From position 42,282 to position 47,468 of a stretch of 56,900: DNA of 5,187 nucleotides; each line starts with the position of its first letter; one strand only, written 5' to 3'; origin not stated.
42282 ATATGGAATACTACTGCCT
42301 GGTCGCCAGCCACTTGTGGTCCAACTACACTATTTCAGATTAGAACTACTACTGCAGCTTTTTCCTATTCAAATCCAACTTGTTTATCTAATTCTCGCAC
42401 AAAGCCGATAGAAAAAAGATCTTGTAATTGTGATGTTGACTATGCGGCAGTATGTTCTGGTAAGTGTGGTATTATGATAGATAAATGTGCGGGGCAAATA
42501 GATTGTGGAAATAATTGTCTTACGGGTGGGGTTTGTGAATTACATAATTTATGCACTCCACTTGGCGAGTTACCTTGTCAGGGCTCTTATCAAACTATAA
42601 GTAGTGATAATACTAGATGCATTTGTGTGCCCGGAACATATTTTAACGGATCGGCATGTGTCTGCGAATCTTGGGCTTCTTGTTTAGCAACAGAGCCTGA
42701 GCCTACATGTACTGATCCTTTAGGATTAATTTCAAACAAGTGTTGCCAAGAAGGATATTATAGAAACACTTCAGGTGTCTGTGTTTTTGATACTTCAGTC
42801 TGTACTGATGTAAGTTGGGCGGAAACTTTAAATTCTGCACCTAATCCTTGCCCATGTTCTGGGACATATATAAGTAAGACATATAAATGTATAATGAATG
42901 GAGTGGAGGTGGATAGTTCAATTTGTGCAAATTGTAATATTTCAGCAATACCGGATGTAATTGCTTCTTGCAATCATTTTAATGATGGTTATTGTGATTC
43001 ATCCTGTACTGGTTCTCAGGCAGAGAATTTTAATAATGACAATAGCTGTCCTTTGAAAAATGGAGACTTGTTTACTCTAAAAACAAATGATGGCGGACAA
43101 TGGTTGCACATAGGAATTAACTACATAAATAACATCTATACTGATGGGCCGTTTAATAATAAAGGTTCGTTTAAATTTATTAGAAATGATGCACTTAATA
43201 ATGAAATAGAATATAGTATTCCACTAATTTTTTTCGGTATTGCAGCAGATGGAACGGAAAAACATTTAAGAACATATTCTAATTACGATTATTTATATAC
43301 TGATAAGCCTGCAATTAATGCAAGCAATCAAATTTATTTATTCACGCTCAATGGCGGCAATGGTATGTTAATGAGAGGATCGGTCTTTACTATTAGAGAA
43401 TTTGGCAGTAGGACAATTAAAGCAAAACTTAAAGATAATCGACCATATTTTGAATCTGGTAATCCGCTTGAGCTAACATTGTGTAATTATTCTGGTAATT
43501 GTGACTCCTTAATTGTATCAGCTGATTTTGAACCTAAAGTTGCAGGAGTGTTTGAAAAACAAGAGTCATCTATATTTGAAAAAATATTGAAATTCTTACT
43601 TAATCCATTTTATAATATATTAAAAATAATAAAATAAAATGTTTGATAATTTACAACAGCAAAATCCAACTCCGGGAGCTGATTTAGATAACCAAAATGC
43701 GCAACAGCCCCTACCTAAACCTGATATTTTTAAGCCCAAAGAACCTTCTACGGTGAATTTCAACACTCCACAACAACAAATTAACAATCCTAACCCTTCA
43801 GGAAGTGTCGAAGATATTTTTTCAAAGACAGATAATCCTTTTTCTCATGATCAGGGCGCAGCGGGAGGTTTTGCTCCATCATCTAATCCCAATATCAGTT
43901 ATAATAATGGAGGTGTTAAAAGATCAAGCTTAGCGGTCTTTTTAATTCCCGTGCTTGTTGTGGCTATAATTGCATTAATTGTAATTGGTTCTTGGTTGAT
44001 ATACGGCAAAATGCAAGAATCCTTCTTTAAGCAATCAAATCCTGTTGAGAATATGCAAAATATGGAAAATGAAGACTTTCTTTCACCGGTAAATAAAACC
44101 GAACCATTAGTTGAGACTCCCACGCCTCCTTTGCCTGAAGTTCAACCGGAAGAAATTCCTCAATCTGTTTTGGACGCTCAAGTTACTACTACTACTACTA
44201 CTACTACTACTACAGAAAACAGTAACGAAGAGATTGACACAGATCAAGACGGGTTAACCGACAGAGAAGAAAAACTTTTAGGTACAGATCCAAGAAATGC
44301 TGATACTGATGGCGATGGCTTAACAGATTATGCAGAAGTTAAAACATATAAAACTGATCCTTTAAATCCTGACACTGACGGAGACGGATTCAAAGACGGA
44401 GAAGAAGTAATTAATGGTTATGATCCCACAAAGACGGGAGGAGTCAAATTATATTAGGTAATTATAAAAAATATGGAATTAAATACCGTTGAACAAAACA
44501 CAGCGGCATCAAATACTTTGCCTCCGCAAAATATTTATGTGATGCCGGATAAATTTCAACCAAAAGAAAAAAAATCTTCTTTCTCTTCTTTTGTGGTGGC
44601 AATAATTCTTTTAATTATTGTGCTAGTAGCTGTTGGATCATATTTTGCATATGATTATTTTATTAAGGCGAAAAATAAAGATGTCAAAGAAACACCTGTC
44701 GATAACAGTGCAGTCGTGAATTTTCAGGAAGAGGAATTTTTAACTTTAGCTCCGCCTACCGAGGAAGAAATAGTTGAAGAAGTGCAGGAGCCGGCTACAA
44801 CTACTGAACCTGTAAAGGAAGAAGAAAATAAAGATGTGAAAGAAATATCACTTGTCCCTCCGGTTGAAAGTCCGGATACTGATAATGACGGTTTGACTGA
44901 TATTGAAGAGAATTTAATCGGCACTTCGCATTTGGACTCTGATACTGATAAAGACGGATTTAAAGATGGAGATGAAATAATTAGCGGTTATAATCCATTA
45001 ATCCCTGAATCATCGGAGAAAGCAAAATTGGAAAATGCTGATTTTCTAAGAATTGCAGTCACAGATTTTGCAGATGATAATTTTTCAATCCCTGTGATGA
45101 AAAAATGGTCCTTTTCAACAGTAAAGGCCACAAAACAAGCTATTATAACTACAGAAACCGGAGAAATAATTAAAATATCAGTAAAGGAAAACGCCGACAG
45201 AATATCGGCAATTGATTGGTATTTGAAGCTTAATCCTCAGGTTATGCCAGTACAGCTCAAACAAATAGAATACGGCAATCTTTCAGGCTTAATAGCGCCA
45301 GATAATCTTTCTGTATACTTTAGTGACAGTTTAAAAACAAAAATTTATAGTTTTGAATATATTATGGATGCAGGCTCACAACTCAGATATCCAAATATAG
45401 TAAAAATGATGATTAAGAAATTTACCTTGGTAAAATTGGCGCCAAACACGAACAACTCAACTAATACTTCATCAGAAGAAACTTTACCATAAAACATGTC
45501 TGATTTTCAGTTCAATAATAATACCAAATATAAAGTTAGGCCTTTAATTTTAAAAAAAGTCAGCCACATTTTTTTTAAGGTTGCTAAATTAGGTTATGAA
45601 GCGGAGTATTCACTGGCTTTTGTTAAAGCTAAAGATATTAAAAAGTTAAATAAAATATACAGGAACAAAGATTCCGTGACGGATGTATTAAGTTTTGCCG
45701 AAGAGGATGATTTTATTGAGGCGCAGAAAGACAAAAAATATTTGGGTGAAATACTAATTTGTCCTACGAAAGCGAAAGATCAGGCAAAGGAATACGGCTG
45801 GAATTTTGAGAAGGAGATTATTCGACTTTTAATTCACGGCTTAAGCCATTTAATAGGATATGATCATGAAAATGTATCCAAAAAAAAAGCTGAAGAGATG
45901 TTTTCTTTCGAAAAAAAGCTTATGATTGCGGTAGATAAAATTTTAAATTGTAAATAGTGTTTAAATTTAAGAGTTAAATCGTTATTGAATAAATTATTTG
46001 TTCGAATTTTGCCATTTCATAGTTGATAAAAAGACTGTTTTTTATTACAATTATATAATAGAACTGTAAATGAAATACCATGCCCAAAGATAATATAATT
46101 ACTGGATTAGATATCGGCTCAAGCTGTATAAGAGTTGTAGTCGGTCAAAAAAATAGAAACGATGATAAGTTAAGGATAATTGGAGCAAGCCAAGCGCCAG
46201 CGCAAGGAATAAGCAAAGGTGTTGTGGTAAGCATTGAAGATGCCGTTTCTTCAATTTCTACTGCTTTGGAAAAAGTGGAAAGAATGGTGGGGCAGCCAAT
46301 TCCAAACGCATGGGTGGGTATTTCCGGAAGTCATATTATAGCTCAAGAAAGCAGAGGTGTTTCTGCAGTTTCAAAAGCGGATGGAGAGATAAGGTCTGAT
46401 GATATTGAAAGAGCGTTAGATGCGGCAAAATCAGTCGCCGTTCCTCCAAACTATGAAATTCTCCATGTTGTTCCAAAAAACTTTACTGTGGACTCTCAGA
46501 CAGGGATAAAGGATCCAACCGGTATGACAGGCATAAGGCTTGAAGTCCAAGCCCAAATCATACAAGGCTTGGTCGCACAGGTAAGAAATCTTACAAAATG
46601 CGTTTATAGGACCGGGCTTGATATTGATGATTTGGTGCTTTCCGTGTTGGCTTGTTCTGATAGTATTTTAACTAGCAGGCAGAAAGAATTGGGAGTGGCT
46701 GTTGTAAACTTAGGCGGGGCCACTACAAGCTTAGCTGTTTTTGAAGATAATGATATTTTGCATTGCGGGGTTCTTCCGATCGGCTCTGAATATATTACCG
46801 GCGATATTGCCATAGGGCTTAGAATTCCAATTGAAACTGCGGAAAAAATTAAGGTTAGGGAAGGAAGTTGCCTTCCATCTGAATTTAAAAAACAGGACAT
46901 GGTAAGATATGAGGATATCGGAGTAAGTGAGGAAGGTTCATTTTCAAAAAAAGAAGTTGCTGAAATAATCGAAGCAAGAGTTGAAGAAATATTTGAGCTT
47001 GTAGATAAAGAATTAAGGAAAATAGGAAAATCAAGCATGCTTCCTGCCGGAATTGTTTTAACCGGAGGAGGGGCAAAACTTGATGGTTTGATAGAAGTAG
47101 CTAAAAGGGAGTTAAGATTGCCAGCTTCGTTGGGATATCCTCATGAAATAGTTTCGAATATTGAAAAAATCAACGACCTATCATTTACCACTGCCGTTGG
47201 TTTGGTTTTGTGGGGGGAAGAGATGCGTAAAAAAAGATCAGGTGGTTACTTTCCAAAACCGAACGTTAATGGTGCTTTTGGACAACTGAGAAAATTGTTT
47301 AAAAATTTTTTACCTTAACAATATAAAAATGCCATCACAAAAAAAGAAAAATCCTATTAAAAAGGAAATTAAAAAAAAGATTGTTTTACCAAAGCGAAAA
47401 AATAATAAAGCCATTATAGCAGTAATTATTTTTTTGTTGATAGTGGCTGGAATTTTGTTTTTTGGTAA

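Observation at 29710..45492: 15.8-kb operon: two giant Cys-rich surface proteins with pilin-like anchors plus two Ca-repeat membrane proteins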

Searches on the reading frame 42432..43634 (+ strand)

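Call 35: search_protein_families(library=pfam, proteins=[window:42432-43634:+], max_evalue=1)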
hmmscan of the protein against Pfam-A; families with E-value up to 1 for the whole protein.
window:42432-43634:+ (401 aa): 1 family
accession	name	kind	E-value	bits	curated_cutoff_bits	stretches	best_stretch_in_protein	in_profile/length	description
PF07840.17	FadR_C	-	0.0095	16.3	23.6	1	272-315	60-103/164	FadR C-terminal domain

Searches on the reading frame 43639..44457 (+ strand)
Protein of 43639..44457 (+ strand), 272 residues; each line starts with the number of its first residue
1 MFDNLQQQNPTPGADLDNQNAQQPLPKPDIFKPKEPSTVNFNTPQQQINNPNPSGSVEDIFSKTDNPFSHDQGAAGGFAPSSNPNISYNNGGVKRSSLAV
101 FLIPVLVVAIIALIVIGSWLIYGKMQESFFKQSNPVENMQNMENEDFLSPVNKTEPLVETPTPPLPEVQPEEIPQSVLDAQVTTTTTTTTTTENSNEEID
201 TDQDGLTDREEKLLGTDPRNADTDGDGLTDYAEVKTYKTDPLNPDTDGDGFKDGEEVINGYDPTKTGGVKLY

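Call 4: search_protein_families(library=pfam, proteins=[window:43639-44457:+], max_evalue=0.01)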
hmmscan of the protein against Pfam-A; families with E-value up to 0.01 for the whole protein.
window:43639-44457:+ (272 aa): 1 family
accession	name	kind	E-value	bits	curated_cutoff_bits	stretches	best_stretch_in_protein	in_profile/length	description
PF18884.5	TSP3_bac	-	1.4e-22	79.6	25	3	222-244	1-22/22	Bacterial TSP3 repeat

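Call 5: search_protein_families(library=ncbifam, proteins=[window:43639-44457:+], max_evalue=0.01)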
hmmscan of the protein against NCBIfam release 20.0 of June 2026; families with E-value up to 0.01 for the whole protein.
window:43639-44457:+ (272 aa): 2 families
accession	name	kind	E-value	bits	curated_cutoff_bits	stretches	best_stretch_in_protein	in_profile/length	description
NF033765.2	gliding_CglD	equivalog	8.4e-11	40.4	400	1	189-260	166-244/1124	adventurous gliding motility lipoprotein CglD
NF047639.1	throspo3_MtsD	equivalog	4.6e-07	28.4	800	1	194-265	454-529/651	cell-cell cohesion protein MtsD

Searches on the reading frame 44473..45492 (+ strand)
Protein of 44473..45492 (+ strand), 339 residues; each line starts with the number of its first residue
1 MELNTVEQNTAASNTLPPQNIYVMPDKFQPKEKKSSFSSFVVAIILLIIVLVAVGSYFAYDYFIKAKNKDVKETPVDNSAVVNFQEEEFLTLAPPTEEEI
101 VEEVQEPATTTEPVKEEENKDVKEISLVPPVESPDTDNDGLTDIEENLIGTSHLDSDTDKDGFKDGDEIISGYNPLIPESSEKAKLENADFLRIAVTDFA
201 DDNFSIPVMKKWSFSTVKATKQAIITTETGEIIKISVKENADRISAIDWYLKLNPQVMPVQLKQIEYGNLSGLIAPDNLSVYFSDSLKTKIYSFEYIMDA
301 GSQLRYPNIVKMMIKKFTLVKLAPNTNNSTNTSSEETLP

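Call 4: search_protein_families(library=pfam, proteins=[window:44473-45492:+], max_evalue=0.01)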
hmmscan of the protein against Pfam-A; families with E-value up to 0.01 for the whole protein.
window:44473-45492:+ (339 aa): 2 families
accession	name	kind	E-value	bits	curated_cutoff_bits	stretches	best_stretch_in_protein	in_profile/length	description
PF18884.5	TSP3_bac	-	6.1e-07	29.6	25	1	135-151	1-17/22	Bacterial TSP3 repeat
PF11084.13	DUF2621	-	0.0044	17.4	27.7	1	36-78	3-45/139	Protein of unknown function (DUF2621)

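Call 5: search_protein_families(library=ncbifam, proteins=[window:44473-45492:+], max_evalue=0.01)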
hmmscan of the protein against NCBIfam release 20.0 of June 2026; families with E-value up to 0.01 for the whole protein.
window:44473-45492:+ (339 aa): 2 families
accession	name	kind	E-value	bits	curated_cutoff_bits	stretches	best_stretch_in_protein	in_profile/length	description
NF033765.2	gliding_CglD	equivalog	0.0012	16.7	400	1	134-170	206-242/1124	adventurous gliding motility lipoprotein CglD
NF047639.1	throspo3_MtsD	equivalog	0.0097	14.1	800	0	126-181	451-506/651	cell-cell cohesion protein MtsD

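Call 44: find_related_loci(query=A1, collection=genome_contigs, flank=10000)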
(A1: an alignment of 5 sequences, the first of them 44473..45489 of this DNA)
Query A1 (339 aa) in genome_contigs; peptide patterns used: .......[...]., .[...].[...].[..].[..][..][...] (x = any residue, [..] = any of these).
600 stretches matched a pattern (row limit reached: there are more); 267 encode a relative of the query (tblastn E <= 1e-3); the best 80 are kept; 80 distinct loci.
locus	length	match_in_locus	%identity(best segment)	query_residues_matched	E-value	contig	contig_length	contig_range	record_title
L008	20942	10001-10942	39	20-334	3e-60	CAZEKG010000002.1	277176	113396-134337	MAG TPA_asm: uncultured Gammaproteobacteria bacterium isolate SRP170004_co1_594 genome assembly, contig: NODE_37_length_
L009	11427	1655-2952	48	133-326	2e-56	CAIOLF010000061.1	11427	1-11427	MAG: Candidatus Buchananbacteria bacterium isolate AlinenSediments_bin-3511 genome assembly, contig: bin-3511:61/72, who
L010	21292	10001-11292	37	19-330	2e-50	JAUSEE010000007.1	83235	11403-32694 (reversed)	MAG: Candidatus Buchananbacteria bacterium isolate E14_maxbin.167 E14_k141_724261, whole genome shotgun sequence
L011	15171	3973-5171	38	21-319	2e-53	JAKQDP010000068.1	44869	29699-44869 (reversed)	MAG: bacterium isolate USDE_maxbin.058 k141_1581087, whole genome shotgun sequence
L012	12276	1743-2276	33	135-319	6e-25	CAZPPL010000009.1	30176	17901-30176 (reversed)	MAG TPA_asm: uncultured Gammaproteobacteria bacterium isolate SRP128015_co4_28 genome assembly, contig: NODE_318_length_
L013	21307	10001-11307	32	107-319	3e-24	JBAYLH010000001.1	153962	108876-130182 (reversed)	MAG: Candidatus Buchananbacteria bacterium isolate SO_2016_GW1_99 scaffold00224_OW334_2016, whole genome shotgun sequenc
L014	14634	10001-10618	33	108-322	5e-24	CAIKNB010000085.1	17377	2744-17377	Candidatus Uhrbacteria bacterium isolate AM-2014_bin-3131 genome assembly, contig: bin-3131:085/174, whole genome shotgu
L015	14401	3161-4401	30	131-323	2e-23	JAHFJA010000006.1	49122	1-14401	MAG: bacterium isolate nzgw375 NODE_916_length_49123_cov_4.637566, whole genome shotgun sequence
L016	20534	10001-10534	32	135-319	1e-22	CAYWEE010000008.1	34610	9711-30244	MAG TPA_asm: uncultured Gammaproteobacteria bacterium isolate SRP278252_co2_287 genome assembly, contig: NODE_2440_lengt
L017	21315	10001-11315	32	113-319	4e-22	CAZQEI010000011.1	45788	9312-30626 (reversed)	MAG TPA_asm: uncultured Gammaproteobacteria bacterium isolate SRP272421_co2_478 genome assembly, contig: NODE_1396_lengt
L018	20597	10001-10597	33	122-319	9e-22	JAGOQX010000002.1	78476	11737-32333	Patescibacteria group bacterium isolate Gw_Eff_bin_226 Gw_Eff_412_length_78476_cov_6.548469, whole genome shotgun sequen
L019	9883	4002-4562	30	130-319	1e-21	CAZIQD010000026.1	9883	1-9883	MAG TPA_asm: uncultured Gammaproteobacteria bacterium isolate SRP319275_co1_349 genome assembly, contig: NODE_8747_lengt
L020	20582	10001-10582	31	123-323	4e-21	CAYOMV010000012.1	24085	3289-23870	MAG TPA_asm: uncultured Gammaproteobacteria bacterium isolate SRP141376_co5_39 genome assembly, contig: NODE_4979_length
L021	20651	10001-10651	30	103-322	5e-21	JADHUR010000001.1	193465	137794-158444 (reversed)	MAG: Patescibacteria group bacterium isolate BS150m-G51 BS-150m-C26, whole genome shotgun sequence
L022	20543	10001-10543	33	135-322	1e-20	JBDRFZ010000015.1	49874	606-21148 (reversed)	MAG: Patescibacteria group bacterium isolate MEGAHIT-group-1.403 k141_1047637, whole genome shotgun sequence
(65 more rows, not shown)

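Call 85: search_solved_structures(query=A1, max_evalue=1)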
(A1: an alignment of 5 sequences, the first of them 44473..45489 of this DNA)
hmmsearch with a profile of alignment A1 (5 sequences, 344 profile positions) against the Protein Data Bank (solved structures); distinct sequences matched with E-value up to 1: 4.
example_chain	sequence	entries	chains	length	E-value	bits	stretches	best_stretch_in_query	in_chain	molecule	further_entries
7c7r_B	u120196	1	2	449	0.001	21.4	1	138-182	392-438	Biofilm-associated surface protein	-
3q0i_A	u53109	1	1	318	0.34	13.1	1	231-294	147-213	Methionyl-tRNA formyltransferase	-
8fns_A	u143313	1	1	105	0.41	12.9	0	139-175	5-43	EF-hand domain-containing protein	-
6mi5_X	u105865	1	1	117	0.41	12.8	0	136-175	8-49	Lanmodulin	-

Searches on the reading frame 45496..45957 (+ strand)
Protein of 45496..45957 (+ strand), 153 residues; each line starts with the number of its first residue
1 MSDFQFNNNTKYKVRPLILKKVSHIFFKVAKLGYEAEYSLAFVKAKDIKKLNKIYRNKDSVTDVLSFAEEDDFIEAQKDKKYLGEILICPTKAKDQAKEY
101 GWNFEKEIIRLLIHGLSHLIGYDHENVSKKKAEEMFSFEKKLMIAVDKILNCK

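Call 4: search_protein_families(library=pfam, proteins=[window:45496-45957:+], max_evalue=0.01)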
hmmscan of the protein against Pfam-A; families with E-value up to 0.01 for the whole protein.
window:45496-45957:+ (153 aa): 1 family
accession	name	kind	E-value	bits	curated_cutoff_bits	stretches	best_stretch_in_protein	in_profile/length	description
PF02130.23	YbeY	-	6.1e-34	117.1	25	1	19-143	11-126/129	Endoribonuclease YbeY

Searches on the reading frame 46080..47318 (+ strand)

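Call 9: search_protein_families(library=pfam, proteins=[window:46080-47318:+], max_evalue=0.001)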
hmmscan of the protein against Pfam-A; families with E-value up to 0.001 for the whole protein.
window:46080-47318:+ (412 aa): 4 families
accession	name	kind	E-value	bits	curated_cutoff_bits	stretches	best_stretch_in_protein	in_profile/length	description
PF14450.12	FtsA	-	1.2e-35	123.1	31.8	2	207-374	1-127/127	Cell division protein FtsA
PF02491.25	SHS2_FTSA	-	2.6e-27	95.4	25.4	1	83-161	1-78/79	SHS2 domain inserted in FTSA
PF06723.19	MreB_Mbl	-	2.9e-13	49.8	27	1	204-351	145-303/327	MreB/Mbl protein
PF11104.14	PilM_2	-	1.6e-09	37.6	27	1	192-354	168-307/340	Type IV pilus assembly protein PilM;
